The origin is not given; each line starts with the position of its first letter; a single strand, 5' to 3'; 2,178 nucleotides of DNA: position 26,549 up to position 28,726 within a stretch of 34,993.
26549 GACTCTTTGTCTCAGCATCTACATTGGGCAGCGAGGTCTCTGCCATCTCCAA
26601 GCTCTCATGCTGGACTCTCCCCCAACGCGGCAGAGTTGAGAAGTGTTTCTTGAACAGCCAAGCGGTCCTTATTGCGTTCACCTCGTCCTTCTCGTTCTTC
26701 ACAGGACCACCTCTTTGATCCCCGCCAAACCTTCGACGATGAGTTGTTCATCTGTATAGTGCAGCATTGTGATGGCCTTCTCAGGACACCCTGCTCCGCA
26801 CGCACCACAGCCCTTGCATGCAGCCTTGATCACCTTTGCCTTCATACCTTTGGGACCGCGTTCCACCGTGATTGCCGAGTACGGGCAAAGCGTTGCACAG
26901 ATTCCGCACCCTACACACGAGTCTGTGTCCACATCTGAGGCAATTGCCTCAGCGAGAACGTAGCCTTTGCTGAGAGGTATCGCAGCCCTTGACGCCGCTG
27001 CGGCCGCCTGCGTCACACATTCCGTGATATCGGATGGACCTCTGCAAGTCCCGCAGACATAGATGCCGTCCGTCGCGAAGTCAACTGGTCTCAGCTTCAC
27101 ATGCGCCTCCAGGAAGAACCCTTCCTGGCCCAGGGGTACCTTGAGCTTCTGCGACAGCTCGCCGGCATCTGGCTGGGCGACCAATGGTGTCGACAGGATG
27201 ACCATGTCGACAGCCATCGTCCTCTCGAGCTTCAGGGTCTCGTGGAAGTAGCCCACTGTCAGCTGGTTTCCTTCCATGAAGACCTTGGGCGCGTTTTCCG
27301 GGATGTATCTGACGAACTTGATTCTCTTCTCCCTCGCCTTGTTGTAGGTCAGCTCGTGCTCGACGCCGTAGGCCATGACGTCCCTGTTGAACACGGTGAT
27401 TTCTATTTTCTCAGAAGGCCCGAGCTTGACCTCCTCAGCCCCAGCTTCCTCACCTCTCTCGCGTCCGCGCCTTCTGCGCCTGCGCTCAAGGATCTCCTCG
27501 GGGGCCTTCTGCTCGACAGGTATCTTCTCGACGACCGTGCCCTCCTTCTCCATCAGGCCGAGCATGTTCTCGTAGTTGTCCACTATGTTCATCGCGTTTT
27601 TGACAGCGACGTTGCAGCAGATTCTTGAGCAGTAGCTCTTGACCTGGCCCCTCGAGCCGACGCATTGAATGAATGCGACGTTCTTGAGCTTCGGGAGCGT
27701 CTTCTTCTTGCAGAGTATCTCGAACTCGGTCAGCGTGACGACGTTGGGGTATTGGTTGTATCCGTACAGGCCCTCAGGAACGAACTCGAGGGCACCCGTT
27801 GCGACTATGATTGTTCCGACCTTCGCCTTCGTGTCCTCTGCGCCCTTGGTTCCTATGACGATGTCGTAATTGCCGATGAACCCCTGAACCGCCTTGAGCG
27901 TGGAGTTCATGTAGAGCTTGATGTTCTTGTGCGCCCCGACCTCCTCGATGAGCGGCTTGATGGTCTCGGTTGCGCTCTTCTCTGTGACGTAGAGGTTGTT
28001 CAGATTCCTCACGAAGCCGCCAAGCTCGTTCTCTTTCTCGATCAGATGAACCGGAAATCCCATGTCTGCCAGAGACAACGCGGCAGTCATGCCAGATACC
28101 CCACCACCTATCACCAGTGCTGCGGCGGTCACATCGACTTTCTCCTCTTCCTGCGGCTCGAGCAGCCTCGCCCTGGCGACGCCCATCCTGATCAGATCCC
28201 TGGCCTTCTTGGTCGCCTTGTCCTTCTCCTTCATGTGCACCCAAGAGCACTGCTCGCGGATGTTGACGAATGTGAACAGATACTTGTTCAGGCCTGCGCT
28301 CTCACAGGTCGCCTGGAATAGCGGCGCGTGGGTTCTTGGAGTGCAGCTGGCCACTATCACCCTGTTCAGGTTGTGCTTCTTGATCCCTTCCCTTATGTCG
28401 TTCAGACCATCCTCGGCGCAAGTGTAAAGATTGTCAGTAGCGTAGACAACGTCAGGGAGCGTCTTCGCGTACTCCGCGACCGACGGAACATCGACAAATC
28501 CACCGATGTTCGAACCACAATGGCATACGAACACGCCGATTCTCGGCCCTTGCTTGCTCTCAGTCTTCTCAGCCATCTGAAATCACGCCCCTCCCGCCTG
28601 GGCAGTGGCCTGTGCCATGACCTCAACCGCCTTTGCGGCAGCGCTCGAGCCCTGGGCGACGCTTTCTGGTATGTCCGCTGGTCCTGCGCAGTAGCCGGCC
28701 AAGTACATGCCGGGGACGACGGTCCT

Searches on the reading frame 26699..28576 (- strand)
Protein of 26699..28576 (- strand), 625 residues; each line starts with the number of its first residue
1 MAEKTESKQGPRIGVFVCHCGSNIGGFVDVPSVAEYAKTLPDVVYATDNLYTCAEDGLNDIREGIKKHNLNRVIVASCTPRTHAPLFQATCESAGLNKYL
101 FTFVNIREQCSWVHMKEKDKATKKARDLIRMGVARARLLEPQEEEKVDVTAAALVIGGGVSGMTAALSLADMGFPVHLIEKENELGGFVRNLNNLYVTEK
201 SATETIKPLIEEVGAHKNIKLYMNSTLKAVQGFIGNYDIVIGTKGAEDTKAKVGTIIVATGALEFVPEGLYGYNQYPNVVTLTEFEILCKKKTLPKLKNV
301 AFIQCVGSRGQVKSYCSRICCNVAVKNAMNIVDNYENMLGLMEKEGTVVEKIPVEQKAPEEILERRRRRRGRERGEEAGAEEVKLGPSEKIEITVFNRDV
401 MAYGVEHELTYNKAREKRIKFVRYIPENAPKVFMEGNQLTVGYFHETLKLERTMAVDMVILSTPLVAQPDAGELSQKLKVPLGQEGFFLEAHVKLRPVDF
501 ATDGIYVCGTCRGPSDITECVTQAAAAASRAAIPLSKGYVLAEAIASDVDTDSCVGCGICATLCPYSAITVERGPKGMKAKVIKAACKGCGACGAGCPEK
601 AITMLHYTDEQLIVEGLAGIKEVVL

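Call 4: search_protein_families(library=pfam, proteins=[window:26699-28576:-], max_evalue=0.1)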
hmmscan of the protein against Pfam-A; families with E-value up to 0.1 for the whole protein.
window:26699-28576:- (625 aa): 25 families
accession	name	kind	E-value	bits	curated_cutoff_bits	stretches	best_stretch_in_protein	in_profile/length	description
PF07992.20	Pyr_redox_2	-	1.7e-11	44.5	26.1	1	154-293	4-141/291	Pyridine nucleotide-disulphide oxidoreductase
PF14697.11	Fer4_21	-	8.7e-09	35.8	35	1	549-604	3-59/59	4Fe-4S dicluster domain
PF00037.32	Fer4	-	1.1e-07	31.8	21.1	2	549-570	3-24/24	4Fe-4S binding domain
PF12838.12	Fer4_7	-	2.1e-07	31.8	27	3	553-601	1-52/52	4Fe-4S dicluster domain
PF13187.11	Fer4_9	-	2.6e-07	31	27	1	554-602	2-52/52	4Fe-4S dicluster domain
PF13450.12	NAD_binding_8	-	2.9e-07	31.1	21.9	1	155-190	1-36/68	NAD(P)-binding Rossmann-like domain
PF13237.11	Fer4_10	-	6.1e-07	29.7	25.5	1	550-598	5-53/53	4Fe-4S dicluster domain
PF12831.13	FAD_oxidored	-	7.3e-07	29.3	27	1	154-189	3-38/416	FAD dependent oxidoreductase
PF25160.1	LdpA_Fe-S-bd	-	4.4e-06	26.8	27.6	2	543-571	16-45/49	LdpA Fe-S cluster-binding domain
PF00890.30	FAD_binding_2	-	5e-06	26.4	20.4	1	154-187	3-36/414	FAD binding domain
PF03486.20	HI0933_like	-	5.1e-06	26.6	50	1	153-186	3-36/244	HI0933-like protein Rossmann domain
PF12837.12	Fer4_6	-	1e-05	25.7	25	1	549-569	4-24/24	4Fe-4S binding domain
PF01266.30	DAO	-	6.4e-05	23.1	27.9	1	154-186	3-35/353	FAD dependent oxidoreductase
PF13738.12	Pyr_redox_3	-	6.6e-05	22.7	30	1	152-261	166-266/305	Pyridine nucleotide-disulphide oxidoreductase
PF01262.27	AlaDh_PNT_C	-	9.9e-05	22.3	23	1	150-243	28-99/214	Alanine dehydrogenase/PNT, C-terminal domain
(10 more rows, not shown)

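Call 6: search_protein_families(library=ncbifam, proteins=[window:26699-28576:-], max_evalue=0.1)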
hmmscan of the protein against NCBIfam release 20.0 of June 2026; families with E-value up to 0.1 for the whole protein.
window:26699-28576:- (625 aa): 178 families (the best 25 are shown)
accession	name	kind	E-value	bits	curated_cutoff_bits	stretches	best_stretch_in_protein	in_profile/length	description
NF040770.1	hetero_SS_HdrA2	exception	4.4e-159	531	1100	3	12-242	1-231/777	CoB-CoM heterodisulfide reductase HdrA2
NF041778.1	hetero_SS_HdrA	equivalog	1.3e-101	340.7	1400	3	12-244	7-240/771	ferredoxin:CoB-CoM heterodisulfide reductase subunit HdrA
NF041891.1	hdrA_Methbact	equivalog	2.4e-94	317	1300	3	12-244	2-231/762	ferredoxin:CoB-CoM heterodisulfide reductase subunit HdrA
NF009410.0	PRK12771.1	subfamily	6.9e-12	44.7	516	2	148-199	136-187/566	NAD(P)-binding protein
NF038196.1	ferrodoxin_EFR1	subfamily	1.4e-10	41.7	75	1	549-606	182-233/242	EFR1 family ferrodoxin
TIGR02179.1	PorD_KorD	subfamily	1.5e-10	41.1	60.05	2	550-605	23-75/78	2-oxoacid:acceptor oxidoreductase, delta subunit, pyruvate/2-ketoisovalerate family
NF040864.1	HgcB_ferredoxin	equivalog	3.9e-09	36.2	99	1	547-604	9-63/93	mercury methylation ferredoxin HgcB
TIGR01372.1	soxA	subfamily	4.7e-09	34.6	1164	1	125-230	144-247/996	sarcosine oxidase subunit alpha family protein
NF010590.0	PRK13984.1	equivalog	5.6e-09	34.7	946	2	146-222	284-360/611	putative oxidoreductase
TIGR01944.1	rnfB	subfamily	1.1e-08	34.8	68.7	1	548-610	109-168/190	RnfABCDGE type electron transport complex subunit B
TIGR01971.1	NuoI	subfamily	1.9e-08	33.9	113.05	1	533-606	23-102/121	NADH-quinone oxidoreductase, chain I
NF042909.1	FMH_DH_FwdF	exception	2.4e-08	33.5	375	1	547-608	220-280/336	tungsten-dependent formylmethanofuran dehydrogenase subunit FwdF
NF040684.1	PorD_Arch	equivalog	1.3e-07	31.6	120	2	543-573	53-83/85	pyruvate synthase subunit PorD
TIGR03996.1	mycofact_OYE_1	hypoth_equivalog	1.3e-07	30.5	627.9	1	139-192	361-414/633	mycofactocin system FadH/OYE family oxidoreductase 1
NF045599.1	bili_reduct_long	exception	2e-07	29.6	750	1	152-253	383-482/641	bilirubin reductase, long form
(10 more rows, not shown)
